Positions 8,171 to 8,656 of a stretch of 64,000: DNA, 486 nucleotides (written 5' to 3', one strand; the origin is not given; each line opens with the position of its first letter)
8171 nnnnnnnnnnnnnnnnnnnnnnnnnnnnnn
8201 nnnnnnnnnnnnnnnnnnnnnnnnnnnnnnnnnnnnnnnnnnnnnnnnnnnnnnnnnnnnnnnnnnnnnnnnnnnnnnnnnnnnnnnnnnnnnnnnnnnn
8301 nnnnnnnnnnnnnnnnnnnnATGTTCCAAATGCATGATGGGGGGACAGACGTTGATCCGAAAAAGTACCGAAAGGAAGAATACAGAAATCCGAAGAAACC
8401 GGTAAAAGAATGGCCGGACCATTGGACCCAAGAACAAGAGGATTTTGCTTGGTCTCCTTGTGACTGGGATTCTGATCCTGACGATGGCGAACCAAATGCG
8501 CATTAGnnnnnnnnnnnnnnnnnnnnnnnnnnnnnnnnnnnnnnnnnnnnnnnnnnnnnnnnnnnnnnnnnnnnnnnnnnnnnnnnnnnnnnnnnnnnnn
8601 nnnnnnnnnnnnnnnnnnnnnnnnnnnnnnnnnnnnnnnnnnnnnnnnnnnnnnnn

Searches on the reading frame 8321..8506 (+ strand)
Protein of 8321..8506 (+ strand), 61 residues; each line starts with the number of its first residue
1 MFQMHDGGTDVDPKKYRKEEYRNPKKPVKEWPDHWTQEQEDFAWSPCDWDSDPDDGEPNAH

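Call 3: search_protein_families(library=pfam, proteins=[window:8321-8506:+], max_evalue=0.1)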
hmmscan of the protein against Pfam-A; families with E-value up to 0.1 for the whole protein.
window:8321-8506:+ (61 aa): 0 families

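Call 4: search_protein_families(library=ncbifam, proteins=[window:8321-8506:+], max_evalue=0.1)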
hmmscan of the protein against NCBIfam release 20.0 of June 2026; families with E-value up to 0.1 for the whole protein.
window:8321-8506:+ (61 aa): 0 families

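Call 6: search_protein_families(library=padloc, proteins=[window:8321-8506:+], max_evalue=0.1)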
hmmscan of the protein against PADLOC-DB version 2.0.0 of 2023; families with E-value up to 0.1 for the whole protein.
window:8321-8506:+ (61 aa): 0 families

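Call 7: search_protein_families(library=phrogs, proteins=[window:8321-8506:+], max_evalue=0.1)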
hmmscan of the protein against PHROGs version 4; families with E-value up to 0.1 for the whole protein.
window:8321-8506:+ (61 aa): 0 families

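Call 75: list_cluster_members(proteins=[window:8321-8506:+, window:8518-9057:+, window:9067-9606:+, window:7866-8159:+])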
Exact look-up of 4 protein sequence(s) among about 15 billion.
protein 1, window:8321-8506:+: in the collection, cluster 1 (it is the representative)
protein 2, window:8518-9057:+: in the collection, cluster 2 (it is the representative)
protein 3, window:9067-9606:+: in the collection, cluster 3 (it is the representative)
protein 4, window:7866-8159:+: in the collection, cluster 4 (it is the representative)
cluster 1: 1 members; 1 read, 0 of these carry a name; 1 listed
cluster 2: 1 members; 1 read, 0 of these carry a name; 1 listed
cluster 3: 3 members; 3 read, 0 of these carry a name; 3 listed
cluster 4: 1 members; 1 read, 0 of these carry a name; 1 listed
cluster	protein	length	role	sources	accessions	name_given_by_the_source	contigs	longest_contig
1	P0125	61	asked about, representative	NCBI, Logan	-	-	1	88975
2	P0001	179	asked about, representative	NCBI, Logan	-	-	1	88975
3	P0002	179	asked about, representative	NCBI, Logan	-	-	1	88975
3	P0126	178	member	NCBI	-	-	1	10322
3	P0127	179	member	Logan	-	-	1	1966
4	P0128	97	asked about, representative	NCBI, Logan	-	-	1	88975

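Call 76: find_encoding_contigs(protein=P0126, flank=6000, max_places=2)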
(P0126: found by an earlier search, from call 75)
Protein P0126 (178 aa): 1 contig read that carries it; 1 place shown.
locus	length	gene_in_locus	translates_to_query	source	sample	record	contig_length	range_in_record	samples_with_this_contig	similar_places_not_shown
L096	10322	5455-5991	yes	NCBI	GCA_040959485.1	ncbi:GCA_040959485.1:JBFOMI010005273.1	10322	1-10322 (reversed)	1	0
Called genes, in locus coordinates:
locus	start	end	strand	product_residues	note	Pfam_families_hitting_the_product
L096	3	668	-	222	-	?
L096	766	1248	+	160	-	-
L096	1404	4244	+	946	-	PF00005:ABC_tran (faint), PF01637:ATPase_2 (faint), PF02463:SMC_N (faint), PF03193:RsgA_GTPase (faint), PF13191:AAA_16 (faint), PF13304:AAA_21 (faint), PF17760:UvrA_inter, PF17755:UvrA_DNA-bind, +6 more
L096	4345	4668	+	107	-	PF01371:Trp_repressor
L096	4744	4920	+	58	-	-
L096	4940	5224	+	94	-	-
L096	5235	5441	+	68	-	-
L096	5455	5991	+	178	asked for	PF18306:LDcluster4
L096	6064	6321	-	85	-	-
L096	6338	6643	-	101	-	-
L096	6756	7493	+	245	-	PF01628:HrcA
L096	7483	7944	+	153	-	PF01025:GrpE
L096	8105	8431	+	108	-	-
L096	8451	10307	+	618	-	PF00012:HSP70, PF06723:MreB_Mbl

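Call 80: search_protein_families(library=pfam, proteins=[L096:4744-4920:+, L096:4940-5224:+, L096:5235-5441:+, L096:6064-6321:-, L096:6338-6643:-, L096:8105-8431:+], max_evalue=0.05)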
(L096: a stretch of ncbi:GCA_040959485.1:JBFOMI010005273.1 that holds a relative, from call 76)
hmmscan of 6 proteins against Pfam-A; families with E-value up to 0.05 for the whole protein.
L096:4744-4920:+ (58 aa): 1 family
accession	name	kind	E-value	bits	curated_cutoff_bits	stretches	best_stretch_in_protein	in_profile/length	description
PF02755.20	RPEL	-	3.9e-05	23.6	23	1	16-29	10-23/24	RPEL repeat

L096:4940-5224:+ (94 aa): 0 families

L096:5235-5441:+ (68 aa): 0 families

L096:6064-6321:- (85 aa): 0 families

L096:6338-6643:- (101 aa): 2 families
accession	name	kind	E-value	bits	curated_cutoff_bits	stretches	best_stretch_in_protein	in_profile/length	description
PF11781.13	Zn_ribbon_RRN7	-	0.0052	16.8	27.1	0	21-32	17-28/32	Zinc-finger of RNA-polymerase I-specific TFIIB, Rrn7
PF14803.11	Zn_ribbon_Nudix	-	0.047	14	25.6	0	26-34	1-9/34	Nudix N-terminal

L096:8105-8431:+ (108 aa): 2 families
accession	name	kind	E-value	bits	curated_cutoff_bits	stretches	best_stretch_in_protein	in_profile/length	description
PF15133.11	TASL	-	0.039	14.1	27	1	23-100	209-284/300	TLR adaptor interacting with SLC15A4 on the lysosome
PF10115.14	HlyU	-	0.047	14.2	27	0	16-89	20-90/91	Transcriptional activator HlyU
